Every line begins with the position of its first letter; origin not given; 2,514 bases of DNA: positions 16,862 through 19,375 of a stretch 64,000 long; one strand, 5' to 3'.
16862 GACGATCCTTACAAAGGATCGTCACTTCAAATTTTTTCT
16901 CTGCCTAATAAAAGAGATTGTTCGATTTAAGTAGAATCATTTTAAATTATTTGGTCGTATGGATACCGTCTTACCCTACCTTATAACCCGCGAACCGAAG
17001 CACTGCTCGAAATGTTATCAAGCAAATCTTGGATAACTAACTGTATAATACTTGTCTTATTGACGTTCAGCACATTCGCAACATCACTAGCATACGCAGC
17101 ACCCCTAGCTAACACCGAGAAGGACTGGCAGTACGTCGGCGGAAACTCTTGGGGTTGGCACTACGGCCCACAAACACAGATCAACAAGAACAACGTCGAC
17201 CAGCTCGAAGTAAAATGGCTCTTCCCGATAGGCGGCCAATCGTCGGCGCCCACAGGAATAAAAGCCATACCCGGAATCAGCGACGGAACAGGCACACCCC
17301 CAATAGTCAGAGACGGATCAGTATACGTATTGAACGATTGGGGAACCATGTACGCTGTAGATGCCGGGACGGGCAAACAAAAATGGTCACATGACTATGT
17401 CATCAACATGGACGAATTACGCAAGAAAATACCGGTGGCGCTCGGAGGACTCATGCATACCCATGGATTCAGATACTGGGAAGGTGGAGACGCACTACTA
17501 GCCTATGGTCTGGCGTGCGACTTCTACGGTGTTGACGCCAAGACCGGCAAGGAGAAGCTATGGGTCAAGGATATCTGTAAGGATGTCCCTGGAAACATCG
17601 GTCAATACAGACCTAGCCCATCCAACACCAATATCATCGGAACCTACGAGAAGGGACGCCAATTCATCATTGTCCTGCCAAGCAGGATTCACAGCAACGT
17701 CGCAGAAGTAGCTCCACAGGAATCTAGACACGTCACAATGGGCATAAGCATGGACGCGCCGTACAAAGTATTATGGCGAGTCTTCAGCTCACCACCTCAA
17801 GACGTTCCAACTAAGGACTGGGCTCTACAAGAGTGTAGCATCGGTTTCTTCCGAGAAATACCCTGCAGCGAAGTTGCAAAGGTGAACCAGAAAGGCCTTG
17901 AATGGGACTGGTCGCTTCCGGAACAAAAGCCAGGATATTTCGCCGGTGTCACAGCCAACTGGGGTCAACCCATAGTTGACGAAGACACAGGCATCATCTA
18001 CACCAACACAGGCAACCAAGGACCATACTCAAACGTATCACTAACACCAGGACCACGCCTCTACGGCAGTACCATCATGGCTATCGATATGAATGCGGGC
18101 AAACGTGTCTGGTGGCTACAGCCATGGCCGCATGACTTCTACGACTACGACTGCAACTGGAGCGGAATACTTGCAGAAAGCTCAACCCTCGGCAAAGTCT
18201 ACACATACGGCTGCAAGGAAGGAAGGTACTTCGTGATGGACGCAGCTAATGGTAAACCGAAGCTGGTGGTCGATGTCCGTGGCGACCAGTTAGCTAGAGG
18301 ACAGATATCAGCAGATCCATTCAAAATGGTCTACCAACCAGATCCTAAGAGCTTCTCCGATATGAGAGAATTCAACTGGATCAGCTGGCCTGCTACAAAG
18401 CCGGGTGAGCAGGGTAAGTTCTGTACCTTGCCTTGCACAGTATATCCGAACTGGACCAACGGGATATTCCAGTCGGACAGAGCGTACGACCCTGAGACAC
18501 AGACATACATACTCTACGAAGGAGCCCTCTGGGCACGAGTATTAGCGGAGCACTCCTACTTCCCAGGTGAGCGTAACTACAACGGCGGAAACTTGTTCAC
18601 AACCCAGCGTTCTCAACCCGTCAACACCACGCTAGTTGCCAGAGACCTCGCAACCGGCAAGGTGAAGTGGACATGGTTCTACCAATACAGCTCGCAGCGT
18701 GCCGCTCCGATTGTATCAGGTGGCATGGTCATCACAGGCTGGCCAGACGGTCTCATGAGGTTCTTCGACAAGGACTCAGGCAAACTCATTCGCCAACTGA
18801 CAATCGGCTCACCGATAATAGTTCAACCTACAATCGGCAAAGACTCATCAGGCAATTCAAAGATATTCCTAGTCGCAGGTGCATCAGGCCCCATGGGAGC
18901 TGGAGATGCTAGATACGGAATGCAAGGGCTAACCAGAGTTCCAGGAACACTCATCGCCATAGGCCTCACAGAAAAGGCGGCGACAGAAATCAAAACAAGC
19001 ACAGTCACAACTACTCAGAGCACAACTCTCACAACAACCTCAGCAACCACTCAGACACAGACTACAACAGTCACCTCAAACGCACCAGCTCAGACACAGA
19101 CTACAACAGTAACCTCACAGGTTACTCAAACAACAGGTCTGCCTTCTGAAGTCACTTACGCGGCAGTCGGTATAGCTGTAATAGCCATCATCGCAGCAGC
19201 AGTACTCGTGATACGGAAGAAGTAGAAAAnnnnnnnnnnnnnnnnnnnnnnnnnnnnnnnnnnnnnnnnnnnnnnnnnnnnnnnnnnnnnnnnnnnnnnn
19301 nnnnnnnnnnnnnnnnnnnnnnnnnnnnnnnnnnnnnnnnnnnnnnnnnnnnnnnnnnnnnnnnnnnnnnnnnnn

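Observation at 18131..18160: All eight paralogs carry the D-x-D (DYD) signature of lanthanide-type quinoproteins but lack the vicinal Cys-Cys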

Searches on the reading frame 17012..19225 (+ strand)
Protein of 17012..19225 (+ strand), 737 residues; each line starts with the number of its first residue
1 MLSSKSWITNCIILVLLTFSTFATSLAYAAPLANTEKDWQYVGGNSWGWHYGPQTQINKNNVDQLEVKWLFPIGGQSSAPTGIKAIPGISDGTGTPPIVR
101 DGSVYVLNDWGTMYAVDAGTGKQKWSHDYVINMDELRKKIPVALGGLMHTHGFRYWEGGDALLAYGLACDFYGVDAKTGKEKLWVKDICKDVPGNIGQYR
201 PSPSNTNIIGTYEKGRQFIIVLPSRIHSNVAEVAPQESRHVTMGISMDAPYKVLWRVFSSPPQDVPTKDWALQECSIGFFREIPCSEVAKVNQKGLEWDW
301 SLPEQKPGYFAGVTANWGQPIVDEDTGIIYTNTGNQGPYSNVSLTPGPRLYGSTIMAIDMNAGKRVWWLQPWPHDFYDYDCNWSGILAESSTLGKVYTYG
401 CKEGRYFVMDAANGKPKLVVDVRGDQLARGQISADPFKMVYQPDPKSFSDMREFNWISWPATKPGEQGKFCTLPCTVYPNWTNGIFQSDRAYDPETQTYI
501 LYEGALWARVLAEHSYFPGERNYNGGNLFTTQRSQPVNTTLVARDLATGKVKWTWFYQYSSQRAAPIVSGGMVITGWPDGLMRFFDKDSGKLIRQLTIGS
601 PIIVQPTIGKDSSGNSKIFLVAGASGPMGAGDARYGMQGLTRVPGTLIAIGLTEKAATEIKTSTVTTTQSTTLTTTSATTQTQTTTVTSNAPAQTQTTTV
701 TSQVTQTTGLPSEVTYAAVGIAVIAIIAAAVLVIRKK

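Call 6: search_protein_families(library=pfam, proteins=[window:17012-19225:+], max_evalue=0.01)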
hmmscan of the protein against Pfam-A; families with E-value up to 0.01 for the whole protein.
window:17012-19225:+ (737 aa): 3 families
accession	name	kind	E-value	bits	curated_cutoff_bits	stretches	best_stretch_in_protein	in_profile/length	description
PF01011.28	PQQ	-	1.1e-30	107.4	26.7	2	304-423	218-339/595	Glucose/ethanol/alcohol dehydrogenase, beta-propeller domain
PF13360.13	PQQ_2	-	2.7e-12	47.3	27.6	2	93-181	65-140/233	Outer membrane protein assembly factor BamB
PF13570.13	Beta-prop_ACSF4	-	0.00066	19.6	133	0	540-611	114-186/329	Beta-alanine-activating enzyme, beta-propeller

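Call 8: search_solved_structures(query=window:17012-19225:+, max_evalue=0.001, show_alignments=3)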
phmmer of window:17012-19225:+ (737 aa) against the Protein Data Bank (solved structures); distinct sequences matched with E-value up to 0.001: 27.
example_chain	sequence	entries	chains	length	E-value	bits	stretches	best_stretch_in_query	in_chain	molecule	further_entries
6zcv_A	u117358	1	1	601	1.8e-17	65.8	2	311-415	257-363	Quinoprotein ethanol dehydrogenase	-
6zcw_A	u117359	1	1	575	8.5e-17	63.6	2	311-630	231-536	Quinoprotein ethanol dehydrogenase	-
1kv9_A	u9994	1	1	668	7.6e-13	50.5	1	314-415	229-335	TYPE II QUINOHEMOPROTEIN ALCOHOL DEHYDROGENASE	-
4mh1_A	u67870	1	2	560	3.7e-12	48.2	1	313-625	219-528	Sorbose dehydrogenase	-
1flg_A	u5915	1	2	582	9.7e-12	46.8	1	309-632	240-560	PROTEIN (QUINOPROTEIN ETHANOL DEHYDROGENASE)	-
1kb0_A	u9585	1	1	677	6.2e-11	44.2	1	311-415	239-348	quinohemoprotein alcohol dehydrogenase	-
5xm3_A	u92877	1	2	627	3.4e-10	41.7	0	30-181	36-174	Glucose dehydrogenase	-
22vi_A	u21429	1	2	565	8.2e-10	40.5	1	313-626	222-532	Quinohemoprotein alcohol dehydrogenase ADH-IIG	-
9m2c_A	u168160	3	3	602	1.7e-09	39.4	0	313-388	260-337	PQQ-binding-like beta-propeller repeat protein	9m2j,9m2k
8gy2_A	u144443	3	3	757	3.1e-09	38.6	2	315-415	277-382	Alcohol dehydrogenase (quinone), dehydrogenase subunit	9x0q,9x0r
2d0v_A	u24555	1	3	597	4.4e-09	38.1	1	311-415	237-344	methanol dehydrogenase large subunit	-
7wmd_A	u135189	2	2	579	5.2e-09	37.8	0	313-388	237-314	PQQ-dependent alcohol dehydrogenase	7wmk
4cvb_A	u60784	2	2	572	9.2e-09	37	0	313-390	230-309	ALCOHOL DEHYDROGENASE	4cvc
9ism_A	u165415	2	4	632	1.1e-08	36.8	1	311-414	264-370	Methanol dehydrogenase, alpha subunit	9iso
1w6s_A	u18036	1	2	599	1.3e-07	33.2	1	311-414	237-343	METHANOL DEHYDROGENASE SUBUNIT 1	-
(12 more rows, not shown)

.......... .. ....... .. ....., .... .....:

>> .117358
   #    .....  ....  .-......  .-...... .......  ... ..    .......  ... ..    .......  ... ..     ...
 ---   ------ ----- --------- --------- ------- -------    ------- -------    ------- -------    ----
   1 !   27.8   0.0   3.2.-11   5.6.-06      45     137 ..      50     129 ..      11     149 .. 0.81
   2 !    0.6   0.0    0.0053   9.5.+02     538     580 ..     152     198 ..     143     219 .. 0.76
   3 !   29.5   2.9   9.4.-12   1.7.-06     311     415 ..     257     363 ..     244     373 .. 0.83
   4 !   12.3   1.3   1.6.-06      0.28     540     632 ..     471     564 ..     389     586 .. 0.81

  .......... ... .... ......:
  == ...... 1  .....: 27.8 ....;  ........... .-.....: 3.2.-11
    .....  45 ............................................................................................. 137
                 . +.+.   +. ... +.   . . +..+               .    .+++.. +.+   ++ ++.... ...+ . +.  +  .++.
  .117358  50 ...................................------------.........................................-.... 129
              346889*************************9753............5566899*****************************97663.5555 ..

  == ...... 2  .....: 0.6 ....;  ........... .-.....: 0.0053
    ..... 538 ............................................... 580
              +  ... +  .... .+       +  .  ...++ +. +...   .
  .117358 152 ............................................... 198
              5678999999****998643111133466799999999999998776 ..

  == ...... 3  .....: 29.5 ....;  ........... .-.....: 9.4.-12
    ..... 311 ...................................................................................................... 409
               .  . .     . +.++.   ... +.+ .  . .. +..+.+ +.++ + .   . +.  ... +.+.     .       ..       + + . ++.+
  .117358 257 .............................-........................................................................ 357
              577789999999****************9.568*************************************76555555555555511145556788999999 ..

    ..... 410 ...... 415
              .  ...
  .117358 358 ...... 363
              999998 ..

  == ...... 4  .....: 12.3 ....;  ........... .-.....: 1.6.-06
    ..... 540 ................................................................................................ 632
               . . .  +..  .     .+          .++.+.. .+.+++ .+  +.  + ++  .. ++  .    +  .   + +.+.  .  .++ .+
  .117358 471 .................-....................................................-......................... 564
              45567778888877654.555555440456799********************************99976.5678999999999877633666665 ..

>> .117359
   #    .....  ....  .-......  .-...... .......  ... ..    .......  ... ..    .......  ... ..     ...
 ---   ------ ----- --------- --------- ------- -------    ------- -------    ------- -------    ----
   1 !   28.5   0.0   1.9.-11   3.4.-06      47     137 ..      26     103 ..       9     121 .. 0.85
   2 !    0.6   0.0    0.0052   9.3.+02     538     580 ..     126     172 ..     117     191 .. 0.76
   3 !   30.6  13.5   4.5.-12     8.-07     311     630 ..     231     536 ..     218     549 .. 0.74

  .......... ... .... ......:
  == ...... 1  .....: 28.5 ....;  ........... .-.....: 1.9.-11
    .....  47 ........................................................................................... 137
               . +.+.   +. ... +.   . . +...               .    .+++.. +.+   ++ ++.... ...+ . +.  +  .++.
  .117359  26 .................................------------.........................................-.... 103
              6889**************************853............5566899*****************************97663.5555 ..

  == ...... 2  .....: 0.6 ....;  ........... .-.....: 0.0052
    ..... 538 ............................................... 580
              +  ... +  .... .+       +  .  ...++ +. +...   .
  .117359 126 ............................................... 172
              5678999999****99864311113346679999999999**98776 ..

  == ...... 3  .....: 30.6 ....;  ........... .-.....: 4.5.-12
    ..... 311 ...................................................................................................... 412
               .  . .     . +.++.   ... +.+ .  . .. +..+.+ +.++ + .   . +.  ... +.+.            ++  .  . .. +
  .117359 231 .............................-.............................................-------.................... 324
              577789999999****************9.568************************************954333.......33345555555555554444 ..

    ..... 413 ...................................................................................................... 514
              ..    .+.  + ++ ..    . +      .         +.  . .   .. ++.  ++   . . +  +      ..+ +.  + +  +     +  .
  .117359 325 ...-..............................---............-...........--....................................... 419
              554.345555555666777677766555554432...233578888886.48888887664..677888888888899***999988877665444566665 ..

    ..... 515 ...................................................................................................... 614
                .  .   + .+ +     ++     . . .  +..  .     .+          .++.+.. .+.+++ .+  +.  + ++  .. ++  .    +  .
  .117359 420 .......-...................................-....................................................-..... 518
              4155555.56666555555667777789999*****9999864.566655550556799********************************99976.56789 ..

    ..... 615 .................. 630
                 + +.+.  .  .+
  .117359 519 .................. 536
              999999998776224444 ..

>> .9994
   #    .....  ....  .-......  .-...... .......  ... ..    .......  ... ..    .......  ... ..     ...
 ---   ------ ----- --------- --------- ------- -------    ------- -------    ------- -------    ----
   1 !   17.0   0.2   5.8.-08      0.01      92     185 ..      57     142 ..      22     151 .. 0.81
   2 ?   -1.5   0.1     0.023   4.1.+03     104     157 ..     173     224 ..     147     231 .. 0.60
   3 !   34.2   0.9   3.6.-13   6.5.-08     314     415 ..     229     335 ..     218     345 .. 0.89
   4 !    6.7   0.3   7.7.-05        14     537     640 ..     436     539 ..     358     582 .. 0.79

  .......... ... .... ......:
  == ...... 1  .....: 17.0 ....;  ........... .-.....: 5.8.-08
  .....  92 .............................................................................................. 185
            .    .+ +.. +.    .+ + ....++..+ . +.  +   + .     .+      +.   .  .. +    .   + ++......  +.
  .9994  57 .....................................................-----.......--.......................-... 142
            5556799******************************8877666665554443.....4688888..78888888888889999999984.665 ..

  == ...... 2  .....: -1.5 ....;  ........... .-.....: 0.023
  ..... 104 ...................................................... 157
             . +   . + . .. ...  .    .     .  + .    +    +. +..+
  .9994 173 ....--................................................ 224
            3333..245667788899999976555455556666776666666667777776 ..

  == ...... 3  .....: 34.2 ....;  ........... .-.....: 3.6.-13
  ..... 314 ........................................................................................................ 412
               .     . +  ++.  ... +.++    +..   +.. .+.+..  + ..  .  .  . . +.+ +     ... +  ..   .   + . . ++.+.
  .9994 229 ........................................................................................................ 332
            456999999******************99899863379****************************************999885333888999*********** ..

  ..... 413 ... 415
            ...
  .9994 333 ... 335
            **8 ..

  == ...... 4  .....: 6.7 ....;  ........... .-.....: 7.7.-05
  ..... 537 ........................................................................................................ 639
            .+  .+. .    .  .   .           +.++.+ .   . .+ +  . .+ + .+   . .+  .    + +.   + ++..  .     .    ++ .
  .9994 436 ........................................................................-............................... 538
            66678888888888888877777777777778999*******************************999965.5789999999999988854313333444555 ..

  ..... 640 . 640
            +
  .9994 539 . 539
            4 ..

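Call 9: search_protein_families(library=ncbifam, proteins=[window:17012-19225:+], max_evalue=0.01)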
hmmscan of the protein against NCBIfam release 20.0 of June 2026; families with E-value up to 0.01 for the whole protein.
window:17012-19225:+ (737 aa): 6 families
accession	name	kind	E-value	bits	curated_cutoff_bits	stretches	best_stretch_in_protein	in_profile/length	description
TIGR03075.1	PQQ_enz_alc_DH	subfamily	7.9e-41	140.2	480.05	2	309-607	229-512/530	PQQ-dependent dehydrogenase, methanol/ethanol family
TIGR04528.1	acido_non_PQQ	subfamily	2.4e-29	102.4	650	3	312-419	202-312/493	acido-empty-quinoprotein group A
TIGR03074.1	PQQ_membr_DH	subfamily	6.3e-23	80.5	832.65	2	33-136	151-248/783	membrane-bound PQQ-dependent dehydrogenase, glucose/quinate/shikimate family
NF008351.0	PRK11138.1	equivalog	1.8e-09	36.6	423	1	97-151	65-119/394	outer membrane protein assembly factor BamB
TIGR03300.1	assembly_YfgL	equivalog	2.3e-09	36.4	285.2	2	95-137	139-181/377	outer membrane protein assembly factor BamB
NF053615.1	SerThrKinAfsKStmc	equivalog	0.0058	15.3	1300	0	96-126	659-689/809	protein serine/threonine kinase AfsK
